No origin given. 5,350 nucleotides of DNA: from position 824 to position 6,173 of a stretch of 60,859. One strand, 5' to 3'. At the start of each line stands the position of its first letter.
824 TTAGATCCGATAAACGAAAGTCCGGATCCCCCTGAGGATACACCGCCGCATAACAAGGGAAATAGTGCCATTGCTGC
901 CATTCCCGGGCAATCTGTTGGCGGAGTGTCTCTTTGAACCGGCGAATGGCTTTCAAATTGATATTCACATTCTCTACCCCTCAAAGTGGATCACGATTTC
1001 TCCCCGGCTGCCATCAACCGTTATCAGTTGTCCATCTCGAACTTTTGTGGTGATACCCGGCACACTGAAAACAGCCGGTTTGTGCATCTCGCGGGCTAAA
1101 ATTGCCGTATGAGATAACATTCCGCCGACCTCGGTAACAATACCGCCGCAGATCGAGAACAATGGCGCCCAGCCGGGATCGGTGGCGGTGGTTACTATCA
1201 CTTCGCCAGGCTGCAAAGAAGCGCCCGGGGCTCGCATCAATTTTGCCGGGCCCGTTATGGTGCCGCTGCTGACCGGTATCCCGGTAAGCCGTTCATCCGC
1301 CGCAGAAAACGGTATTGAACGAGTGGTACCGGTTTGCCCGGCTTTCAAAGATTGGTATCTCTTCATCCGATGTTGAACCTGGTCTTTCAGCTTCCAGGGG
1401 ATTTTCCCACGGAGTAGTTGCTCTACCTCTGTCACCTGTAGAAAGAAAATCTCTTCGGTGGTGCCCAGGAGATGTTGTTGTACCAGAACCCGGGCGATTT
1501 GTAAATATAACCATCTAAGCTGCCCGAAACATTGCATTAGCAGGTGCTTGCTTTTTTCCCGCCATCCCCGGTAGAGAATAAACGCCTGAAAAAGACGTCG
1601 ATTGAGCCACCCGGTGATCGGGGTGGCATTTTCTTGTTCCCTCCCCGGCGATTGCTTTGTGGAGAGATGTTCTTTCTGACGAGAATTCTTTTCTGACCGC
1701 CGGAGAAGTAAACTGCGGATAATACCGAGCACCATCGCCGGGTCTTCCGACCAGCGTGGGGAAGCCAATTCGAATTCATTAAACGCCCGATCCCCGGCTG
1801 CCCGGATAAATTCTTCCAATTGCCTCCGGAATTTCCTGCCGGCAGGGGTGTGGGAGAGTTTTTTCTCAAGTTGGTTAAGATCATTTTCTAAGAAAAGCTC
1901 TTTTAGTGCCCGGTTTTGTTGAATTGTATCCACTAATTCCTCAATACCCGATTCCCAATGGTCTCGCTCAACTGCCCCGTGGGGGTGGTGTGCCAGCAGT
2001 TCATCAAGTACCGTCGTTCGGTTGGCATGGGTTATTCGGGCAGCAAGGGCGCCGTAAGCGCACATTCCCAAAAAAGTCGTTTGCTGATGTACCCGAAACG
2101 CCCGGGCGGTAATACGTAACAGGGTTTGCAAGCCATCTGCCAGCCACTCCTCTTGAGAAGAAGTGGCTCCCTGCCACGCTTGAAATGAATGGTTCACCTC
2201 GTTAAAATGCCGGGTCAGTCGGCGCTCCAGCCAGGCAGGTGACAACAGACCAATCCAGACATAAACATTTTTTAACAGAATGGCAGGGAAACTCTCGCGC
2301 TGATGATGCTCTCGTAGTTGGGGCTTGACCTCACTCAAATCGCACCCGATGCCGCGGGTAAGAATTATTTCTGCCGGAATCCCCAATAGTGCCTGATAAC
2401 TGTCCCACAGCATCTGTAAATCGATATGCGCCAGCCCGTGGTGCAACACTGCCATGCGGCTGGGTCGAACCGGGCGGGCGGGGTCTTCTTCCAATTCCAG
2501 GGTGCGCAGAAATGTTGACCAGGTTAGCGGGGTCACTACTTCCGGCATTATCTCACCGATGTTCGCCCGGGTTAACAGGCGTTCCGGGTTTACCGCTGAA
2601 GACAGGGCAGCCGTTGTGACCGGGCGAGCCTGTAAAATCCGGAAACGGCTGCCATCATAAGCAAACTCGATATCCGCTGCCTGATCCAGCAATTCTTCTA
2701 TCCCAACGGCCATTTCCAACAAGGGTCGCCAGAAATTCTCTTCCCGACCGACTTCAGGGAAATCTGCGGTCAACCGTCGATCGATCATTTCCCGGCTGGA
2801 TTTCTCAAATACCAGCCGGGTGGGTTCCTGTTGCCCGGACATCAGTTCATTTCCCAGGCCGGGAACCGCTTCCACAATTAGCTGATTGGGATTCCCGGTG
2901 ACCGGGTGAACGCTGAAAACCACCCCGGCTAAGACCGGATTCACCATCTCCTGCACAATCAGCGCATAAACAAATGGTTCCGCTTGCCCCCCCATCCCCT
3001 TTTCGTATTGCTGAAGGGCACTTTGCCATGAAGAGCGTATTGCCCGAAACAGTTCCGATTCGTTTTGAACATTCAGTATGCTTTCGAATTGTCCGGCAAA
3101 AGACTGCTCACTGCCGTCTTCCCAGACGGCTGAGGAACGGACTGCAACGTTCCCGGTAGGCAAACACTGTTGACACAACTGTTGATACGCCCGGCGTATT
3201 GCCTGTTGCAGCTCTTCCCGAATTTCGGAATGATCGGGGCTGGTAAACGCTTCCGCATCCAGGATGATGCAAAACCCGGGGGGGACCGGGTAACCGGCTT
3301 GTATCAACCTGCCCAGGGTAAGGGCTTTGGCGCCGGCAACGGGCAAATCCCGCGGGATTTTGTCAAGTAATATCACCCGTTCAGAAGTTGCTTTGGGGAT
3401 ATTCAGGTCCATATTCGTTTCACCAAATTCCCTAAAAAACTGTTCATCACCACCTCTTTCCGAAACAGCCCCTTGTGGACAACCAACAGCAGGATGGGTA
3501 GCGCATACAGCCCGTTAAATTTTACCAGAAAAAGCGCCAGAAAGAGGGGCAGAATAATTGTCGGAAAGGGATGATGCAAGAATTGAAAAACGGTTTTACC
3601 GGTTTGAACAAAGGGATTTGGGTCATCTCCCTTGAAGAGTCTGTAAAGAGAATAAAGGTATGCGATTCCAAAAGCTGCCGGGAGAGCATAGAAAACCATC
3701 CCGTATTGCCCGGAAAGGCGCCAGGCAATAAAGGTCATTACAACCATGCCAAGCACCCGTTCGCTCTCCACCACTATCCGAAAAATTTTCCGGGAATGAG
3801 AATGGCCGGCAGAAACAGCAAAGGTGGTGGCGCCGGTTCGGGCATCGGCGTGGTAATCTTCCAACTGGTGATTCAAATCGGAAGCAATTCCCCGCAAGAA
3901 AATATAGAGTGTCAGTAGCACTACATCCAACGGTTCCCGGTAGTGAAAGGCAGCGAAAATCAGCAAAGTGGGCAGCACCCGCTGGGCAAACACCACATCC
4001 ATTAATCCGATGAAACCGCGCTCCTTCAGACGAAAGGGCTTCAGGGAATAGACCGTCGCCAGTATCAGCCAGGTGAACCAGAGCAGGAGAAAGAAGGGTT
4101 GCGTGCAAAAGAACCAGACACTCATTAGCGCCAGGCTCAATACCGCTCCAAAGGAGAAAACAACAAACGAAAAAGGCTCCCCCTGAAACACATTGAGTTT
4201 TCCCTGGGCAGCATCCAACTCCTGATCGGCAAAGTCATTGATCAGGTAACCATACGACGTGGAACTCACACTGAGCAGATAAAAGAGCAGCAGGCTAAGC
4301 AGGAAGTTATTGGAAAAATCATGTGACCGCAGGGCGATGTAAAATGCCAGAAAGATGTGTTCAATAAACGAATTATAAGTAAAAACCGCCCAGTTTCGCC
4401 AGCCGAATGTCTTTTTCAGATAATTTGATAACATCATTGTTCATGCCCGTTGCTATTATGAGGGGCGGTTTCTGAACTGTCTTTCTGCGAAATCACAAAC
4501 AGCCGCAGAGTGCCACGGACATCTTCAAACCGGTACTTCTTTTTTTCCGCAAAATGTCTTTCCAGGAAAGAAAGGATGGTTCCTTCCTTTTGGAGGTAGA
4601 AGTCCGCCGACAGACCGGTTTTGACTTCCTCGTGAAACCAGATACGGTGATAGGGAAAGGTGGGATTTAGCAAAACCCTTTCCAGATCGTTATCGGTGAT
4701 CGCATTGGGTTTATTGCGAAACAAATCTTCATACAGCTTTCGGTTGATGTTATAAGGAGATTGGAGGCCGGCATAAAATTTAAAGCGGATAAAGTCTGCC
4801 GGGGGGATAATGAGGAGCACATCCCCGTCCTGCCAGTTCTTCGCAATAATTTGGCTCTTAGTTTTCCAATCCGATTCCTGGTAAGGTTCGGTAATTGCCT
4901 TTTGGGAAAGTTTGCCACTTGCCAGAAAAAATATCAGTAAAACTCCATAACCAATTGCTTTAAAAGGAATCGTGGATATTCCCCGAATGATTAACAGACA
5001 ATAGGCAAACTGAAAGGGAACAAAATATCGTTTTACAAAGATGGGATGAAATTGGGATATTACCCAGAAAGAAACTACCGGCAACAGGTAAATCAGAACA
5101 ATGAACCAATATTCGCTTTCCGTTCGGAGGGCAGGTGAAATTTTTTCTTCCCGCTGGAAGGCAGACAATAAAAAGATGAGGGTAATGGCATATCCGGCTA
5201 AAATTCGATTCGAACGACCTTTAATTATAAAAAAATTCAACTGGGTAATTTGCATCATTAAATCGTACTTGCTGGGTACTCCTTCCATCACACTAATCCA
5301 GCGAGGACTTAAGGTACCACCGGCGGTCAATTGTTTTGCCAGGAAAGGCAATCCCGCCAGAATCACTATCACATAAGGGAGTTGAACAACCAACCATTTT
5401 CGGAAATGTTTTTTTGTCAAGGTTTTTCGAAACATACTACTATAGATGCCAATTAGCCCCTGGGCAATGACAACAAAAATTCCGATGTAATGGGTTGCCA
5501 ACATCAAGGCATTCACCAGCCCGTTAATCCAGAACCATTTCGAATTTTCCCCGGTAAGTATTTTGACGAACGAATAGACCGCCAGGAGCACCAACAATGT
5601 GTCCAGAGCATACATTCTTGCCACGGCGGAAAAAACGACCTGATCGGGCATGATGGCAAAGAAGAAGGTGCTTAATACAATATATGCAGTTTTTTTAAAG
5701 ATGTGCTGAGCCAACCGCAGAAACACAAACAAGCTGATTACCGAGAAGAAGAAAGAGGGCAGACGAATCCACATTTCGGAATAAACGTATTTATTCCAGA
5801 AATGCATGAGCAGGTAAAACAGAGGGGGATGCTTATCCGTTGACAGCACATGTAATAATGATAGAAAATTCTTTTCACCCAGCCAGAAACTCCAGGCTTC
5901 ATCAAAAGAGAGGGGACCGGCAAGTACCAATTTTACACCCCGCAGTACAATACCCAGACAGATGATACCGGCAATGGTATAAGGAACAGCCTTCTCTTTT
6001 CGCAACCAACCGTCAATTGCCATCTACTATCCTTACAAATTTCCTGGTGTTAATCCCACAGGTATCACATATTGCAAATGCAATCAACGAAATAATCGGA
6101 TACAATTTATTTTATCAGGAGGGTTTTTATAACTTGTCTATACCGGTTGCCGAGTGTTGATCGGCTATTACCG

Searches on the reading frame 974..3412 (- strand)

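Call 8: search_protein_families(library=pfam, proteins=[window:974-3412:-], max_evalue=0.001)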
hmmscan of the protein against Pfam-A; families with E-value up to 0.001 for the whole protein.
window:974-3412:- (812 aa): 2 families
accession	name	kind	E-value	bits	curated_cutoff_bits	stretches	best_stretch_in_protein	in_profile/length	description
PF01326.24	PPDK_N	-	3.7e-45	155.1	27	1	62-273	75-317/328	Pyruvate phosphate dikinase, AMP/ATP-binding domain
PF00391.29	PEP-utilizers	-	1.4e-23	82.7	23.1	1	734-804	2-72/72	PEP-utilising enzyme, mobile domain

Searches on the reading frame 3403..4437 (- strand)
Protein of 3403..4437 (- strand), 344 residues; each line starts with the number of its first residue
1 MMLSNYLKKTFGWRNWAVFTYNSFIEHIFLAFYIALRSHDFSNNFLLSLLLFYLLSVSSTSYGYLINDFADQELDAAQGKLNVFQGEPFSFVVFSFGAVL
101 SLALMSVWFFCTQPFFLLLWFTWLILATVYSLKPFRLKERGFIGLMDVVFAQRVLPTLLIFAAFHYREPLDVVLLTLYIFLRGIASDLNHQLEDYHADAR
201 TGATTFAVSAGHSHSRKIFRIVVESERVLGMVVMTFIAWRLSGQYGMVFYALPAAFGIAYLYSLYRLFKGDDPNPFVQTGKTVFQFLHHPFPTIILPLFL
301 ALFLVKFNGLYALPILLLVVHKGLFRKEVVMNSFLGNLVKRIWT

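Call 8: search_protein_families(library=pfam, proteins=[window:3403-4437:-], max_evalue=0.001)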
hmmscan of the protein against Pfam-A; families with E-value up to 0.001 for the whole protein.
window:3403-4437:- (344 aa): 1 family
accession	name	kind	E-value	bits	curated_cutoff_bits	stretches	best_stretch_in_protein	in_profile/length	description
PF01040.23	UbiA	-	1.8e-18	67.2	34.2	1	34-274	9-238/250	UbiA prenyltransferase family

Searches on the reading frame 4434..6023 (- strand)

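Call 8: search_protein_families(library=pfam, proteins=[window:4434-6023:-], max_evalue=0.001)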
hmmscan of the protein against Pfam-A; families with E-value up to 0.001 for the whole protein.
window:4434-6023:- (529 aa): 1 family
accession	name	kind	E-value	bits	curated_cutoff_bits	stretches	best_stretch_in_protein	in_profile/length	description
PF13231.12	PMT_2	-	3.5e-08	34.3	26.1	1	64-217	1-153/160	Dolichyl-phosphate-mannose-protein mannosyltransferase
